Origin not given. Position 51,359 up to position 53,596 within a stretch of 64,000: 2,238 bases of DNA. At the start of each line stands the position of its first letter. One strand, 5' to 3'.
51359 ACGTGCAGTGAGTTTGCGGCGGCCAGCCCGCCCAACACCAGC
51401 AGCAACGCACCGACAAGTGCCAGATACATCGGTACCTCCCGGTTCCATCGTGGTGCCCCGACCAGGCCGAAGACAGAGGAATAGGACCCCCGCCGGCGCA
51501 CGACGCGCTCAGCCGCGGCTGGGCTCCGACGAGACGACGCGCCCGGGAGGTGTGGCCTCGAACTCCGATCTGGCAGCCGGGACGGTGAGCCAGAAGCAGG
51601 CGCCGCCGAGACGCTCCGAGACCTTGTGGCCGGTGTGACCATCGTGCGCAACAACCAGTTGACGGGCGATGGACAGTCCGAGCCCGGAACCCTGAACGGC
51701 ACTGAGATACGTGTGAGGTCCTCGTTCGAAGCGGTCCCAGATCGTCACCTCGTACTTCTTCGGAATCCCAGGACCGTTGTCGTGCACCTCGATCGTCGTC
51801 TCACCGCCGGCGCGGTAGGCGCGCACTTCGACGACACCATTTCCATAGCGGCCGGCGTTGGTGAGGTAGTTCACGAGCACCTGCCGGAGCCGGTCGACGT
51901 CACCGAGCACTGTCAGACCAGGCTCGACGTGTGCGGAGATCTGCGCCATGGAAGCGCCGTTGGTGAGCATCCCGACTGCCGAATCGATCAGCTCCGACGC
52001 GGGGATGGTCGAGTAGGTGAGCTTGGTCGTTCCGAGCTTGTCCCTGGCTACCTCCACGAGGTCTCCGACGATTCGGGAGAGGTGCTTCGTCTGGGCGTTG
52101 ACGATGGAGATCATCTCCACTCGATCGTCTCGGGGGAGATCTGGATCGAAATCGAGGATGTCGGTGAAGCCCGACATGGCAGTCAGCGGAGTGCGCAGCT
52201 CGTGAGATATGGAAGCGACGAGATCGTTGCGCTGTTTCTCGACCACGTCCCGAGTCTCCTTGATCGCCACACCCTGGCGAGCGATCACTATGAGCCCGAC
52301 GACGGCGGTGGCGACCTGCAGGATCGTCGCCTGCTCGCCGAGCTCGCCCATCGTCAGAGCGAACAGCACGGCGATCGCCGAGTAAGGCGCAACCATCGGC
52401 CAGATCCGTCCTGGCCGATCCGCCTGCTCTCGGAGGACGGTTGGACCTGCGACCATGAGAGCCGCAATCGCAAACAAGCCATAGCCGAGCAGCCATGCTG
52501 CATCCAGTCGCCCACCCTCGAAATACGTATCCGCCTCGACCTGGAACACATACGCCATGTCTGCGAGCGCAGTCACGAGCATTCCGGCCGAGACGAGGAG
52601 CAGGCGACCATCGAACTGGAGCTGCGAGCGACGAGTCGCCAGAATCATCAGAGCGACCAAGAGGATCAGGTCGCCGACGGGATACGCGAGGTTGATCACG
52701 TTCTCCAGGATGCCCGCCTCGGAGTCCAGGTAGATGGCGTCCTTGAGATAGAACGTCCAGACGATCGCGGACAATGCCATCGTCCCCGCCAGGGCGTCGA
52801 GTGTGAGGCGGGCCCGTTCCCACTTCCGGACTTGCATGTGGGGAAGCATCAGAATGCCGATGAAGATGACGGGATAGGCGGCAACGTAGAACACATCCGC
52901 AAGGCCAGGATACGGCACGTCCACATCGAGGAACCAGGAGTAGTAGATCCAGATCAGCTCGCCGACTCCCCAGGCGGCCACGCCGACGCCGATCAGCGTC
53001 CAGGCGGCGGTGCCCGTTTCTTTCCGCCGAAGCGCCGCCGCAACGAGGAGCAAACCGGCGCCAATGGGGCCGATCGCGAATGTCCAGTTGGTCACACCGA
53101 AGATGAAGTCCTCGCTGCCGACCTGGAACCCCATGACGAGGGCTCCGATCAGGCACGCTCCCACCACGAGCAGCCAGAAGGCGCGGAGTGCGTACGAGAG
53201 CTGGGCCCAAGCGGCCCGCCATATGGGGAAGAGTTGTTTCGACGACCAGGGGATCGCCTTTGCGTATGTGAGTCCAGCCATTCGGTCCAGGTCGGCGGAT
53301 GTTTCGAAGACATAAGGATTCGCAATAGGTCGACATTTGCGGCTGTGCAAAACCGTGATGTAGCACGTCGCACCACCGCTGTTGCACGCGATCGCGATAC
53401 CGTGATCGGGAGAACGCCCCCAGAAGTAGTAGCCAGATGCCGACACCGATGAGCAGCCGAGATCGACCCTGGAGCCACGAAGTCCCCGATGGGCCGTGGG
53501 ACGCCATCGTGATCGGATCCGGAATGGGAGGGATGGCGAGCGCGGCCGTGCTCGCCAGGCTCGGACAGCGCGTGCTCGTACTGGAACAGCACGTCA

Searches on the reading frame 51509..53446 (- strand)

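Call 32: search_protein_families(library=pfam, max_evalue=0.01, proteins=[window:51509-53446:-])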
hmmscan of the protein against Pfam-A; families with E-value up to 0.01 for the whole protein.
window:51509-53446:- (645 aa): 4 families
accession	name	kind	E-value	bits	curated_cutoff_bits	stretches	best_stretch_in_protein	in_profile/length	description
PF02518.31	HATPase_c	-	6.8e-20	72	26.4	1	515-625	1-110/111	Histidine kinase-, DNA gyrase B-, and HSP90-like ATPase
PF00512.31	HisKA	-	6.7e-14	52.1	26.9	1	405-468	1-62/66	His Kinase A (phospho-acceptor) domain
PF13581.12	HATPase_c_2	-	0.0026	18.2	27.4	1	523-599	35-110/127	Histidine kinase-like ATPase domain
PF17159.10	MASE3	-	0.0047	17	31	0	130-233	87-192/226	Membrane-associated sensor domain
